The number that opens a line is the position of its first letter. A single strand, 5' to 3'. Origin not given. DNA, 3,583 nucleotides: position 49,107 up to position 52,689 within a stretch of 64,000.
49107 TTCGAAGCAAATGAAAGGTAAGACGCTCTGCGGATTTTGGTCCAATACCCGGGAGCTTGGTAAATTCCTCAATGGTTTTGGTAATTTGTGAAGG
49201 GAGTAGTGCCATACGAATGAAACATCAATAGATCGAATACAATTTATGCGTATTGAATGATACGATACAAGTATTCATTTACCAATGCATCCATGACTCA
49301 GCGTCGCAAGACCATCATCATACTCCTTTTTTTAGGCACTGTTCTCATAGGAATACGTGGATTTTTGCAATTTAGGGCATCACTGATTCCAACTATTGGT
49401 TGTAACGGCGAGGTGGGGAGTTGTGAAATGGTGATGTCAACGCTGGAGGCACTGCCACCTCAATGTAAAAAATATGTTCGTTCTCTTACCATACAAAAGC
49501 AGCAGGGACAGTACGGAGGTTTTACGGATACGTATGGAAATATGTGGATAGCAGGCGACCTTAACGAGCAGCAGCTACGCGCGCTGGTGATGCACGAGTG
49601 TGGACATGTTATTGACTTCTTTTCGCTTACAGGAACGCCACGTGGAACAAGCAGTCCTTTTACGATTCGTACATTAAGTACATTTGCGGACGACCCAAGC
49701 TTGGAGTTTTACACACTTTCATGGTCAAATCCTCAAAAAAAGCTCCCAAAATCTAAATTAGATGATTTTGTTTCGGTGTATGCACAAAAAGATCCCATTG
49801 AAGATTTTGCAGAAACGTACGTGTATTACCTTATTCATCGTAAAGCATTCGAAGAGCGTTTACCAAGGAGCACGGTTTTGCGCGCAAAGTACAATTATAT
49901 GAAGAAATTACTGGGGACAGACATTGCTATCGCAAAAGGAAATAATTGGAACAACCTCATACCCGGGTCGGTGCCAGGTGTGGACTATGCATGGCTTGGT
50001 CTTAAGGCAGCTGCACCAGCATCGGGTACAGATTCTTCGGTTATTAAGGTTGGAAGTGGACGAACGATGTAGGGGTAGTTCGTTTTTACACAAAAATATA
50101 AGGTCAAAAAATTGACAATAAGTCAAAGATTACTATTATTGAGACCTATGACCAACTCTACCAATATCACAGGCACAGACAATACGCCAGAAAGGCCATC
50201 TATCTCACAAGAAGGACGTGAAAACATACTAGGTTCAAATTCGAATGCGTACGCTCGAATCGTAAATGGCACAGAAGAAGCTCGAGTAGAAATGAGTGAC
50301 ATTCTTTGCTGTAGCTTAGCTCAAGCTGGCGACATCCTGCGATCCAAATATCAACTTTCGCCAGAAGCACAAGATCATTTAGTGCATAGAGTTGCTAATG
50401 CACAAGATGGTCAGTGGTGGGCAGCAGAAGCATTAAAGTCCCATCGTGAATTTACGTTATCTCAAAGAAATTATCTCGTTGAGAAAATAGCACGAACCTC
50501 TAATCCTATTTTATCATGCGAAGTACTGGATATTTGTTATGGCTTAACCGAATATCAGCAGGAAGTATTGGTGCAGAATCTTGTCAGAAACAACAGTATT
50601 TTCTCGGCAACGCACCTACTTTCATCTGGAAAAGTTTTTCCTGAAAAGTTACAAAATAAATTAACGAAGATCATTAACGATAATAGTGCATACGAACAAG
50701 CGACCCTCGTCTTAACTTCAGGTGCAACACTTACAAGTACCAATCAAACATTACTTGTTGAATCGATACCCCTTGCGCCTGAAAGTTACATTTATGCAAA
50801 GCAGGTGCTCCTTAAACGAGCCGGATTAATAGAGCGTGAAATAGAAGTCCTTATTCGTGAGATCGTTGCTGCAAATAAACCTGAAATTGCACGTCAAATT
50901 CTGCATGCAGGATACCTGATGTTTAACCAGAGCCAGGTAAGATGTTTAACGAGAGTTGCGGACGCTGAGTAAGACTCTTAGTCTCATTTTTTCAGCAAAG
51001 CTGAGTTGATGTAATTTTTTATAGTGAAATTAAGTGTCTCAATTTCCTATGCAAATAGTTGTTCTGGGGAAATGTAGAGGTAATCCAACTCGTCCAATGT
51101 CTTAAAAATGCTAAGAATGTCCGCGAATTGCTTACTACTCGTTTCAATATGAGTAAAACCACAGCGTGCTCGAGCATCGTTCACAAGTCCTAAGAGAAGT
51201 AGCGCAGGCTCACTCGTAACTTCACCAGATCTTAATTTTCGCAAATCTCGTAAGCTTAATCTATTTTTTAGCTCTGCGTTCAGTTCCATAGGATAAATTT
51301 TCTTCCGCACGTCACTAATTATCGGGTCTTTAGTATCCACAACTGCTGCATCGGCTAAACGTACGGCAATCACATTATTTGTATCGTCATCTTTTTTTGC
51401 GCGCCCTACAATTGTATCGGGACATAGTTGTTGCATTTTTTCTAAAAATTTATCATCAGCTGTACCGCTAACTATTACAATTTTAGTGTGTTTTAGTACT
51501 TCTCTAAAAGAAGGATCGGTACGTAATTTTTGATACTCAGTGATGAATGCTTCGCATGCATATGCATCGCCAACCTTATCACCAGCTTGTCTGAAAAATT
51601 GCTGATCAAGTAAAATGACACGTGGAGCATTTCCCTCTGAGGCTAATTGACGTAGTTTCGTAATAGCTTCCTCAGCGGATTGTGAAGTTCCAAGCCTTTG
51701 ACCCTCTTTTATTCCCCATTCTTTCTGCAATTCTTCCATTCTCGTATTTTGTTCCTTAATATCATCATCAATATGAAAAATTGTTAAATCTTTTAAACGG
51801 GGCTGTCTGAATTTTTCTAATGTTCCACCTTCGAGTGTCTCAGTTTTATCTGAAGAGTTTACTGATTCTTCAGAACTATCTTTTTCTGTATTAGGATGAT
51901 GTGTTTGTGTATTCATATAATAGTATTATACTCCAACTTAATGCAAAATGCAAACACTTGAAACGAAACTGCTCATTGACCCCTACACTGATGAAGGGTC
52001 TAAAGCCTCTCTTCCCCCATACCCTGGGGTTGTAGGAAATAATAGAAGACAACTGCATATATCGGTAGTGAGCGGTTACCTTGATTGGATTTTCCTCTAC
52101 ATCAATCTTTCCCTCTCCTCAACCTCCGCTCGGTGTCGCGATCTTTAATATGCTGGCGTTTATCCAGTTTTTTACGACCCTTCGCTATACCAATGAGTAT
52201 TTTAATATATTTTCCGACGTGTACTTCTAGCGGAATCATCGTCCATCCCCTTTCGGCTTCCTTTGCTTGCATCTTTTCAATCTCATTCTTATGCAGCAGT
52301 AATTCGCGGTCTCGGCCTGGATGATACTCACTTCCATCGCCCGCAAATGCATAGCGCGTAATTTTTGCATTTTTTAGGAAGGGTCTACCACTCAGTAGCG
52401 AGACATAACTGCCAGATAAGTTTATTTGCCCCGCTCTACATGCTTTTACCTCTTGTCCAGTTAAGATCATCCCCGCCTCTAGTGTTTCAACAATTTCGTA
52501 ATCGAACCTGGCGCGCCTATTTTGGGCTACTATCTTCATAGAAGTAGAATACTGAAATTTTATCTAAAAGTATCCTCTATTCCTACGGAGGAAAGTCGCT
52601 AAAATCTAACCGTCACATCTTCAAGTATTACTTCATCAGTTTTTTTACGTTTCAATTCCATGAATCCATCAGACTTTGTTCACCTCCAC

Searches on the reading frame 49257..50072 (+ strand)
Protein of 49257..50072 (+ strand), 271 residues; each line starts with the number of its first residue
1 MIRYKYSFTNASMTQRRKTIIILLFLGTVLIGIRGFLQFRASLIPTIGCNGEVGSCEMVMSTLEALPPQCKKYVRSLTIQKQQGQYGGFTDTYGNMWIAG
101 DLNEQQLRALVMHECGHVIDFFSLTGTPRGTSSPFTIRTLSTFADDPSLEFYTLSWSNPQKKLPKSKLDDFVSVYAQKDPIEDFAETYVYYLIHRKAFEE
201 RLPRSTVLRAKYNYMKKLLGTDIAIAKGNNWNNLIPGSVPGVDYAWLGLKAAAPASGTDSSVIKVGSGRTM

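Call 54: search_protein_families(library=pfam, proteins=[window:49257-50072:+], max_evalue=0.001)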
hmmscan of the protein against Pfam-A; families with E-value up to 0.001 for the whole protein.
window:49257-50072:+ (271 aa): 2 families
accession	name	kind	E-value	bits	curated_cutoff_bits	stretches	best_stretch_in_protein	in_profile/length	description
PF15887.11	Peptidase_Mx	-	1.2e-05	25.4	27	1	156-196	128-168/236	Putative zinc-binding metallo-peptidase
PF15890.11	Peptidase_Mx1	-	0.00096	19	25.6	0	165-199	166-201/240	Putative zinc-binding metallo-peptidase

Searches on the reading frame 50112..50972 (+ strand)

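Call 67: search_protein_families(library=pfam, proteins=[window:50112-50972:+], max_evalue=0.1)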
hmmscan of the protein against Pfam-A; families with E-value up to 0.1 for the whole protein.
window:50112-50972:+ (286 aa): 1 family
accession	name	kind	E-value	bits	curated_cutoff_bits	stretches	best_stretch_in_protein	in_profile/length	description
PF24533.1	Tri-helical_Ada2b_C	-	0.0068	16.7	27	1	207-250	2-45/55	Ada2b-like, C-terminal tri-helical domain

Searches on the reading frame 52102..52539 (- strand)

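Call 95: search_protein_families(library=pfam, proteins=[window:52102-52539:-], max_evalue=0.001)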
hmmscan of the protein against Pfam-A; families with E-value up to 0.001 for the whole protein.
window:52102-52539:- (145 aa): 1 family
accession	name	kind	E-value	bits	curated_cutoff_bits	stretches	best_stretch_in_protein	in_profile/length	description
PF01668.23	SmpB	-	4.1e-45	153.7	27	1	4-142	1-139/143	SmpB protein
